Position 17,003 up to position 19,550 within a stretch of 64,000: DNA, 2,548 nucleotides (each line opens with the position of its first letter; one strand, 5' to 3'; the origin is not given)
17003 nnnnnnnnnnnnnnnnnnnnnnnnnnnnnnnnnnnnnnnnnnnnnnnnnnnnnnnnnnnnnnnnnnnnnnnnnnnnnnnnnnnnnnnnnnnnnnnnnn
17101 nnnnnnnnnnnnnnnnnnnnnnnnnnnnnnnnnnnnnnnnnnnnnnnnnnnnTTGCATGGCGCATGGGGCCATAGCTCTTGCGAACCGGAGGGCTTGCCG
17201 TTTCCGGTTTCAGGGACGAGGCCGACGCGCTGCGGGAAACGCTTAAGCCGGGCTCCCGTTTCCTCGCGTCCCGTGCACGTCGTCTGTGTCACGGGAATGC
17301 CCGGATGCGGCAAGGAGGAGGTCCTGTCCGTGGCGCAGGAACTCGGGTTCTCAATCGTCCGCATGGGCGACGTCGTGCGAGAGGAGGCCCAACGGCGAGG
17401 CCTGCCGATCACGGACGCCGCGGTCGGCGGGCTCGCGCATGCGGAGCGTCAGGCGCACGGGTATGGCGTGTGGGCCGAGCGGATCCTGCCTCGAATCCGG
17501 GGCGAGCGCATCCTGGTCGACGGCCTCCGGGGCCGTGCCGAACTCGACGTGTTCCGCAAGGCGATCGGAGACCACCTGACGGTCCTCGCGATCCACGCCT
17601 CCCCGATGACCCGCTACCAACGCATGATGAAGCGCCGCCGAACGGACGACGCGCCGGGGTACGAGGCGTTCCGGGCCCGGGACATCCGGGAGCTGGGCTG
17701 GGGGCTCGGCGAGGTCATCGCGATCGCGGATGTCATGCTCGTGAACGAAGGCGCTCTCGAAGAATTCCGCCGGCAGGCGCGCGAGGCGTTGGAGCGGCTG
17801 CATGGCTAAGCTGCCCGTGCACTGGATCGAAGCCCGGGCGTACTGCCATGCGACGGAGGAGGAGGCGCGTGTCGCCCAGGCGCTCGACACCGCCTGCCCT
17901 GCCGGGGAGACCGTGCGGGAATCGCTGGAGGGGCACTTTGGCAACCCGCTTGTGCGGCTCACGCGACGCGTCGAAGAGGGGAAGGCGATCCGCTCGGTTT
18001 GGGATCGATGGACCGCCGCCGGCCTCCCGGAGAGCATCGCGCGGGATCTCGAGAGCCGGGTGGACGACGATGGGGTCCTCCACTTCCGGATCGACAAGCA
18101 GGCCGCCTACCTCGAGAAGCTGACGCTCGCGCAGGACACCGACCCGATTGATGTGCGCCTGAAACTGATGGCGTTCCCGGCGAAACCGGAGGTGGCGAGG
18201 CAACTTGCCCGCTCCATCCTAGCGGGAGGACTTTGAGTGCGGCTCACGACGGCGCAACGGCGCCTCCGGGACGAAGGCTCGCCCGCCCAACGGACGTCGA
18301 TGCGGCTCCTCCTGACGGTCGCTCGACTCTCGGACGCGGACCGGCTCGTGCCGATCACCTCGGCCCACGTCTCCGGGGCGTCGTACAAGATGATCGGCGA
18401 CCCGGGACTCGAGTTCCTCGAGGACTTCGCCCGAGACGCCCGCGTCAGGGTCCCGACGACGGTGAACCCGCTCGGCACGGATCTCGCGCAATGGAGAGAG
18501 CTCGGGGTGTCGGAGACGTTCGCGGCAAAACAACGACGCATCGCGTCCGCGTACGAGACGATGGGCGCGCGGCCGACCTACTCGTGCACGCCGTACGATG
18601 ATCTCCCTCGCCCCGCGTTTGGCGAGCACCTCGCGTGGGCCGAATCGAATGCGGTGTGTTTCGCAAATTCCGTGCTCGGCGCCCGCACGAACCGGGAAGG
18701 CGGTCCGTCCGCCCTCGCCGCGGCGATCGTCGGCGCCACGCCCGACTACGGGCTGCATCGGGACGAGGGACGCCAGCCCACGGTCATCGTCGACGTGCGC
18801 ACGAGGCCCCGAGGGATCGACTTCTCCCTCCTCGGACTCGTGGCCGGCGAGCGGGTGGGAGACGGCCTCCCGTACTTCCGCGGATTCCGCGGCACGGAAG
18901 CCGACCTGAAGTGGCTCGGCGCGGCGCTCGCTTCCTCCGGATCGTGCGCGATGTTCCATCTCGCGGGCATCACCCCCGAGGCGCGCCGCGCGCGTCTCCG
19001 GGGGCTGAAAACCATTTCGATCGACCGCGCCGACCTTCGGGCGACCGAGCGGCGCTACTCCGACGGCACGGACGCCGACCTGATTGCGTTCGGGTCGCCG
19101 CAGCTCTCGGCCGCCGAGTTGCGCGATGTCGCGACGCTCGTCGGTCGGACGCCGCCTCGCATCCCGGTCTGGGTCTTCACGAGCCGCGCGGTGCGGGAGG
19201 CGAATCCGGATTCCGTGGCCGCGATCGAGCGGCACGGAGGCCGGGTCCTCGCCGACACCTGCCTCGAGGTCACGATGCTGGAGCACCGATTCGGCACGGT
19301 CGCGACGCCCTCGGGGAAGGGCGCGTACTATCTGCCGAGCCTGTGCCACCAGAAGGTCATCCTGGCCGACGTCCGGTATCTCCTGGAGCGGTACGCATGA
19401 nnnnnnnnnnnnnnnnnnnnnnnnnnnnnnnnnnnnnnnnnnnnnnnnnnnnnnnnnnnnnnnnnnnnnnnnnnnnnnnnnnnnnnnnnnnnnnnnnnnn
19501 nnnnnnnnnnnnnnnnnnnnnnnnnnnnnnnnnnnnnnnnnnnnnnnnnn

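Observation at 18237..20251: AcnX (phosphomevalonate dehydratase-type) small subunit fused to a Nudix hydrolase domain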

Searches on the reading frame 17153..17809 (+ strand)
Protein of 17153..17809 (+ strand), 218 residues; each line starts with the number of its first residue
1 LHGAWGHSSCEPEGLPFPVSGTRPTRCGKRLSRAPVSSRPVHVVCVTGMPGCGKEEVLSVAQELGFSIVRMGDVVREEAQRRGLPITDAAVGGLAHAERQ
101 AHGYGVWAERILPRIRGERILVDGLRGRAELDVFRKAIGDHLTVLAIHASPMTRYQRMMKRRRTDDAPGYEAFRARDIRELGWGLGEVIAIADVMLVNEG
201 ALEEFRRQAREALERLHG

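Call 21: search_protein_families(library=pfam, proteins=[window:17153-17809:+], max_evalue=0.0001)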
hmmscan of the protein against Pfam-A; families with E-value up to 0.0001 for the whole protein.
window:17153-17809:+ (218 aa): 2 families
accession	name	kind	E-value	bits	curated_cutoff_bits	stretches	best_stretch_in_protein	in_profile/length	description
PF13207.12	AAA_17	-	8.2e-15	55.7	27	1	47-165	1-129/136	AAA domain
PF13238.12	AAA_18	-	7.7e-10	39.7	29.4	1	44-167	1-117/128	AAA domain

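Call 77: search_protein_families(library=ncbifam, proteins=[window:17153-17809:+], max_evalue=0.001)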
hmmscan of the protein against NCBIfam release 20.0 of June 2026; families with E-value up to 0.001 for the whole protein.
window:17153-17809:+ (218 aa): 3 families
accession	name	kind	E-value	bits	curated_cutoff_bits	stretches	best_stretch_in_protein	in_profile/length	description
NF006226.0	PRK08356.1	equivalog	1.1e-10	41.6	189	1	116-216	93-193/195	hypothetical protein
NF041025.1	antiphage_deaminase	equivalog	0.00021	20.3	400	1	113-212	102-201/437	anti-phage dCTP deaminase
TIGR02173.1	cyt_kin_arch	equivalog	0.00034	20.7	102.1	0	43-89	2-48/169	(d)CMP kinase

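Call 78: search_solved_structures(query=window:17153-17809:+, max_evalue=0.001)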
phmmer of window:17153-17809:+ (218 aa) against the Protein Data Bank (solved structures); distinct sequences matched with E-value up to 0.001: 5.
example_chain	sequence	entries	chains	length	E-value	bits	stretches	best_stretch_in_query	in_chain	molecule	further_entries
3lw7_A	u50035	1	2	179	1.7e-29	106.6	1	42-215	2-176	Adenylate kinase related protein (AdkA-like)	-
3h0k_A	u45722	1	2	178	3e-29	105.8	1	43-215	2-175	UPF0200 protein SSO1041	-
1z83_A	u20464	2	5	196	0.0002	24.6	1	40-165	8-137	Adenylate kinase 1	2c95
7x7s_A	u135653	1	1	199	0.00031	24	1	41-165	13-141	Adenylate kinase isoenzyme 1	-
8x1g_A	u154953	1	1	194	0.0005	23.4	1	41-165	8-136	Adenylate kinase isoenzyme 1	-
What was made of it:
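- Tried and rejected: It is a UPF0200/SSO1041-type protein paired with UPF0201, a common archaeal pair with no pathway link (calls 21, 77, 78).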

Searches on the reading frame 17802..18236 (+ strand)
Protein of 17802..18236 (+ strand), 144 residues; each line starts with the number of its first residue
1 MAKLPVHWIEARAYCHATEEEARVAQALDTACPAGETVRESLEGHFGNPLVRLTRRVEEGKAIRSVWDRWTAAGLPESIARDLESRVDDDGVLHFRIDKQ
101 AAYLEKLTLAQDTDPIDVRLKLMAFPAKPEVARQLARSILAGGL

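Call 21: search_protein_families(library=pfam, proteins=[window:17802-18236:+], max_evalue=0.0001)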
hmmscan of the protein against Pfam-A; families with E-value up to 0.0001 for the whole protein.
window:17802-18236:+ (144 aa): 1 family
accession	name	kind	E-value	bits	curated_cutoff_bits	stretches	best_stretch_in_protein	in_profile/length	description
PF01877.22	RNA_binding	-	4.4e-27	95.2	26.9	1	8-121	1-119/120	RNA binding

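Call 77: search_protein_families(library=ncbifam, proteins=[window:17802-18236:+], max_evalue=0.001)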
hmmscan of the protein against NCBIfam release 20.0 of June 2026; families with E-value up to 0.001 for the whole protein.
window:17802-18236:+ (144 aa): 3 families
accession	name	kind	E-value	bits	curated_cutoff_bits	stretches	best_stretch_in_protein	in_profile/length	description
NF011141.0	PRK14555.1-1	equivalog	4.1e-30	104.6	140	1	1-141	1-139/142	RNA-binding protein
NF011143.0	PRK14555.1-4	equivalog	2.2e-21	76.7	202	1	6-134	2-141/148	RNA-binding protein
NF011142.0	PRK14555.1-3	equivalog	6.7e-18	64.9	237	1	1-132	2-142/154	RNA-binding protein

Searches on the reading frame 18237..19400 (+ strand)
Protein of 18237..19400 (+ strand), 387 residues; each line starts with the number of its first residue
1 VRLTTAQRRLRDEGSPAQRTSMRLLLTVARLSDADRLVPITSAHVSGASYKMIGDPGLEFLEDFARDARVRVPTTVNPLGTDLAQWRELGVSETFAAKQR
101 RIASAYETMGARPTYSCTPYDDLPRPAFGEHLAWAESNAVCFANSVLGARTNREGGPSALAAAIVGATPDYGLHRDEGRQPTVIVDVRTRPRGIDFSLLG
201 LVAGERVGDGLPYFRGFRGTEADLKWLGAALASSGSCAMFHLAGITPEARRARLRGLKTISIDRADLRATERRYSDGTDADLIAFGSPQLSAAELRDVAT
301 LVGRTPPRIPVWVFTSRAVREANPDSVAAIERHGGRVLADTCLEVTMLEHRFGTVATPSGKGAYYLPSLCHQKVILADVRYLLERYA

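Call 6: search_protein_families(library=pfam, proteins=[window:18237-19400:+], max_evalue=0.01)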
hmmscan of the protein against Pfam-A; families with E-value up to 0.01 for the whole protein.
window:18237-19400:+ (387 aa): 1 family
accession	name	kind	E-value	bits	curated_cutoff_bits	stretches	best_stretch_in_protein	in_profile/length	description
PF04412.18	AcnX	-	1.8e-131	439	31.5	1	1-382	1-398/400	Aconitase X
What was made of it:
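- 18237..19400 (+): AcnX large subunit (domains 1-3) of a phosphomevalonate dehydratase-type enzyme, 387 aa, GTG start. Pfam AcnX E 1.8e-131 (call 6).
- Checked: It matches Pfam AcnX over aa 1-382 of 387, E 1.8e-131 (call 6).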

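Call 7: search_protein_families(library=ncbifam, proteins=[window:18237-19400:+], max_evalue=0.01)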
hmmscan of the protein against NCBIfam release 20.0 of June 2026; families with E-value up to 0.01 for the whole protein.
window:18237-19400:+ (387 aa): 1 family
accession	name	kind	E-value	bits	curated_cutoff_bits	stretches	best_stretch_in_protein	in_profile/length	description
NF051439.1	C3LHypDHLhpIPSEAE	equivalog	4.2e-79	266.4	700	1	7-379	151-536/555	cis-3-hydroxy-L-proline dehydratase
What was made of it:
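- The only NCBIfam hit is the hydroxyproline dehydratase model, far below its cutoff (call 7).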

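Call 16: search_solved_structures(query=window:18237-19400:+, show_alignments=2)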
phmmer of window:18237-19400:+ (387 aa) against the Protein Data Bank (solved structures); distinct sequences matched with E-value up to 0.001: 4.
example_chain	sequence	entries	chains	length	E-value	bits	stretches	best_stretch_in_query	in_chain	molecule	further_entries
7cnr_A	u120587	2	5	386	2.2e-88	300.2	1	13-383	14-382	DUF521 domain-containing protein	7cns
7cnp_A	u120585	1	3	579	1.7e-55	191.9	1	13-374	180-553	cis-3-hydroxy-L-proline dehydratase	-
7cnq_A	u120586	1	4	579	1.7e-55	191.9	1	13-374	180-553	cis-3-hydroxy-L-proline dehydratase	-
7d2r_A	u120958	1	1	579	3.6e-55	190.9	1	13-374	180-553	cis-3-hydroxy-L-proline dehydratase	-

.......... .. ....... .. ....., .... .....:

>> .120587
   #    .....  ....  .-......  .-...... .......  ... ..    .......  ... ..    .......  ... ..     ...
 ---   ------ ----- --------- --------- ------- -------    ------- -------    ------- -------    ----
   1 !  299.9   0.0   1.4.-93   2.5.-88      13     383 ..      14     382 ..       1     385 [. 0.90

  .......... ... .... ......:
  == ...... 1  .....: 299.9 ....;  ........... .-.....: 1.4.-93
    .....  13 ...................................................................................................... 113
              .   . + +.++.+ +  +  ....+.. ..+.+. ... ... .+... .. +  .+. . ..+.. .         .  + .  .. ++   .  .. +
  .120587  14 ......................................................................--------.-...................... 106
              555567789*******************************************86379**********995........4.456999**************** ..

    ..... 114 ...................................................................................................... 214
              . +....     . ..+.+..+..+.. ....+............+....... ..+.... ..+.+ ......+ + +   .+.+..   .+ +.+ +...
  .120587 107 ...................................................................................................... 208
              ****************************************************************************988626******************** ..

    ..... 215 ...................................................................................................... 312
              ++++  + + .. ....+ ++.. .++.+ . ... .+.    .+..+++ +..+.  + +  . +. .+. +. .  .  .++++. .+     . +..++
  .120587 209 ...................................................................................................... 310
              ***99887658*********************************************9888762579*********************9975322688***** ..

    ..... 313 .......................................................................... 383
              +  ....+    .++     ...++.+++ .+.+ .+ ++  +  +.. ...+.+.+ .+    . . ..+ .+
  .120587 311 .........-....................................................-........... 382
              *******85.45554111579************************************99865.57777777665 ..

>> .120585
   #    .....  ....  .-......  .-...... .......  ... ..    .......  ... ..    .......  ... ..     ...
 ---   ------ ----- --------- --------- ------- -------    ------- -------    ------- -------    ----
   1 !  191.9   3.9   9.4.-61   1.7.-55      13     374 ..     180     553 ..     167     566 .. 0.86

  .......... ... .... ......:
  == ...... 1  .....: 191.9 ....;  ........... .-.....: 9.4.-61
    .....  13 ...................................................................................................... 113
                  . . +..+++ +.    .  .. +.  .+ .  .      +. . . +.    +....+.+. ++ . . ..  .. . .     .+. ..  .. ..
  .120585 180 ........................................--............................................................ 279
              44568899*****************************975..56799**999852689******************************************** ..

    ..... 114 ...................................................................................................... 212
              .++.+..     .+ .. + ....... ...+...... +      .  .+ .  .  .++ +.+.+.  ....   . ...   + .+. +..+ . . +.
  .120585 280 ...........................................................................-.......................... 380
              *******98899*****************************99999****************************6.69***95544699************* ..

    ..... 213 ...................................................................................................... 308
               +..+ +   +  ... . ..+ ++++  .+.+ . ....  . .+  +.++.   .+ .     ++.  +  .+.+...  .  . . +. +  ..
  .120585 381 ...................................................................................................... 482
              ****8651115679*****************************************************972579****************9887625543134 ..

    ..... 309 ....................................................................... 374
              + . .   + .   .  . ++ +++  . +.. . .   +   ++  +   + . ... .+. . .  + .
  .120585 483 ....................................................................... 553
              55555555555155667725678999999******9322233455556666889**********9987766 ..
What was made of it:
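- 18237..19400 (+): Best solved relative is 7cnr_A (TkPMDh large), 300 bits against 192 for type I (call 16).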

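Call 56: find_homologous_proteins(query=window:18237-19397:+)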
Query window:18237-19397:+ (387 aa): 7297 proteins with E <= 0.001 among 8000 candidates; the best 120 are listed.
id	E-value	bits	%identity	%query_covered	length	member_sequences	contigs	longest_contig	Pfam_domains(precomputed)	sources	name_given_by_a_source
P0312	4.6e-234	794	92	100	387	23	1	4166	PF28406.1,PF04412.20,PF28403.1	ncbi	-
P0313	2.9e-224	762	93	95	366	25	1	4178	PF28406.1,PF04412.20,PF28403.1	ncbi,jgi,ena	-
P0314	1.3e-222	757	88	100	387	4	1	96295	PF28406.1,PF04412.20,PF28403.1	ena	-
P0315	1.4e-207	707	81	100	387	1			PF28406.1,PF04412.20,PF28403.1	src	-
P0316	1.2e-206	704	80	100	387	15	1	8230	PF28406.1,PF04412.20,PF28403.1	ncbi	-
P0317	1.4e-205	701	81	100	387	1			PF28406.1,PF04412.20,PF28403.1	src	-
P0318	3.2e-203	693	80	100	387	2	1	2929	PF28406.1,PF04412.20,PF28403.1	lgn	-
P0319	2.2e-202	690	81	98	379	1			PF28406.1,PF04412.20,PF28403.1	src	-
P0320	3.0e-201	686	79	100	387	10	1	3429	PF28406.1,PF04412.20,PF28403.1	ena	-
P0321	4.8e-201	686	79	100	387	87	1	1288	PF28406.1,PF04412.20,PF28403.1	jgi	-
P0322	2.0e-200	684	78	100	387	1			PF28406.1,PF04412.20,PF28403.1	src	-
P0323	5.3e-200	682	78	100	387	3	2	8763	PF28406.1,PF04412.20,PF28403.1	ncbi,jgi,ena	ncbi:MAG TPA: aconitase X catalytic domain-containing protein [Thermoplasmata archaeon]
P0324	1.9e-199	681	79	100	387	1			PF28406.1,PF04412.20,PF28403.1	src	-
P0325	4.5e-199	679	78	100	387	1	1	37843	PF28406.1,PF04412.20,PF28403.1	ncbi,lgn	-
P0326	1.0e-198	678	79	100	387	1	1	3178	PF28406.1,PF04412.20,PF28403.1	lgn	-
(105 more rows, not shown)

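Call 71: predict_structure(alignment_id=A3)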
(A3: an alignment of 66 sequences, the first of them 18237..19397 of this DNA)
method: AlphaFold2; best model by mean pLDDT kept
length: 387 residues; sequences in the alignment: 66
mean_pLDDT: 78.7   pTM: 0.73
mean pLDDT of the five models: 78.7, 75.8, 68.6, 67.3, 66.0
residues with pLDDT >= 90: 110; 70-90: 172; 50-70: 91; < 50: 14
segments of 3 or more residues with pLDDT < 50: 175-177, 355-363
pLDDT, mean of each block of 10 residues (from residue 1): 90 94 92 86 79 85 94 78 62 79 90 71 68 69 65 74 91 55 93 86 85 88 76 70 80 91 94 76 68 86 91 77 92 83 59 48 54 68 85
secondary structure, 60 per line:
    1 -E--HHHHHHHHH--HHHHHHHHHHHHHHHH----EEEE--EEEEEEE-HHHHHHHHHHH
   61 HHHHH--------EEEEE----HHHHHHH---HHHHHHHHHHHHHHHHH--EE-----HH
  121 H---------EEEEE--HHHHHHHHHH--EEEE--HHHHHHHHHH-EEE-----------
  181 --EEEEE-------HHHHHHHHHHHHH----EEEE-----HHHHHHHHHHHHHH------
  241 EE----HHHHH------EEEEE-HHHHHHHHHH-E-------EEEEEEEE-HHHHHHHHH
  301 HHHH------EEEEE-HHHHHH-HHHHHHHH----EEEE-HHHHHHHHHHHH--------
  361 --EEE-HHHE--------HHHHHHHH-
elements in order: H5-13 H16-31 E36-39 E42-48 H50-65 E74-78 H83-89 H93-109 E131-135 H138-147 E150-153 H156-165 E167-169 E183-187 H195-207 E212-215 H221-234 H247-251 E258-262 H264-273 E283-290 H292-304 E311-315 H317-322 H324-331 E336-339 H341-352 E363-365 H379-386

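Call 100: fold_search(model_id=the predicted structure, library=pdb)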
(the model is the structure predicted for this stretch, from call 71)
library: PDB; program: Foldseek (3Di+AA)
matches with E <= 10: 897; with E <= 0.001: 6
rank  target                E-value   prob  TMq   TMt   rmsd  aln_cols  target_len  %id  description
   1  7cnr_A                1.8e-36  1.00  0.84  0.84   3.8       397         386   41  Crystal structure of Thermococcus kodakaraensis aconitase X (apo-form) (released 2021-06-16)
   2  7d2r                  4.7e-28  1.00  0.81  0.58   4.4       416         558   32  Crystal structure of Agrobacterium tumefaciens aconitase X mutant - S449C/C510V (released 2021-06-16)
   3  7cnp_B                1.3e-27  1.00  0.77  0.55   3.1       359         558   34  Crystal structure of Agrobacterium tumefaciens aconitase X (apo-form) (released 2021-06-16)
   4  7cnq_A                4.2e-27  1.00  0.75  0.53   3.2       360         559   34  Crystal structure of Agrobacterium tumefaciens aconitase X (holo-form) (released 2021-06-16)
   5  7cnp_A                6.0e-27  1.00  0.75  0.54   3.1       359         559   34  Crystal structure of Agrobacterium tumefaciens aconitase X (apo-form) (released 2021-06-16)
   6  4kp2_A                1.8e-09  1.00  0.56  0.53   6.7       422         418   12  Crystal structure of homoaconitase large subunit from methanococcus jannaschii (MJ1003) (released 2014-04-23)
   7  6lfn_B                1.8e-02  0.13  0.14  0.13  17.4       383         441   13  Crystal structure of LpCGTb (released 2020-11-18)
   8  3rs8_A                2.1e-02  0.10  0.14  0.12  20.4       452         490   11  Crystal structure of tm0922, a fusion of a domain of unknown function and ADP/ATP-dependent NAD(P)H-hydrate dehydratas (released 2011-06-22)
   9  7qsg_A                3.6e-02  0.10  0.13  0.13  19.0       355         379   14  Methylmannose polysaccharide mannosyltransferase from M. hassiacum (released 2023-01-25)
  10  3rss_A                3.8e-02  0.08  0.14  0.12  20.2       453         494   10  Crystal structure of tm0922, a fusion of a domain of unknown function and ADP/ATP-dependent NAD(P)H-hydrate dehydratas (released 2011-06-22)
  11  8xsq_A                4.5e-02  0.08  0.12  0.11  21.5       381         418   14  Pseudomonas aeruginosa Histidinol dehydrogenase native structure without Zn+ (released 2025-01-15)
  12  2ax3_A                4.8e-02  0.09  0.14  0.12  20.3       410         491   10  CRYSTAL STRUCTURE OF A PUTATIVE CARBOHYDRATE KINASE (TM0922) FROM THERMOTOGA MARITIMA MSB8 AT 2.25 A RESOLUTION (released 2005-10-04)
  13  2xci_A                5.1e-02  0.09  0.15  0.16  22.1       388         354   12  Membrane-embedded monofunctional glycosyltransferase WaaA of Aquifex aeolicus, substrate-free form (released 2011-05-11)
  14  7va8_B                5.8e-02  0.10  0.15  0.13  20.4       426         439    8  Crystal structure of MiCGT (released 2022-07-06)
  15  7km3_L                6.5e-02  0.35  0.15  0.29  12.4       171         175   10  Dodecameric Structure of the Chlamydia trachomatis Flavin Prenyltransferase UbiX Ortholog CT220 with FMN and DMAP (released 2021-11-10)
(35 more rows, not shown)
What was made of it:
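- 18237..19400 (+): The AF2 model matches 7cnr_A with TM 0.84 (calls 71, 100).
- On AcnX type IIb (phosphomevalonate dehydratase): TM 0.84 to 7cnr_A (call 100).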
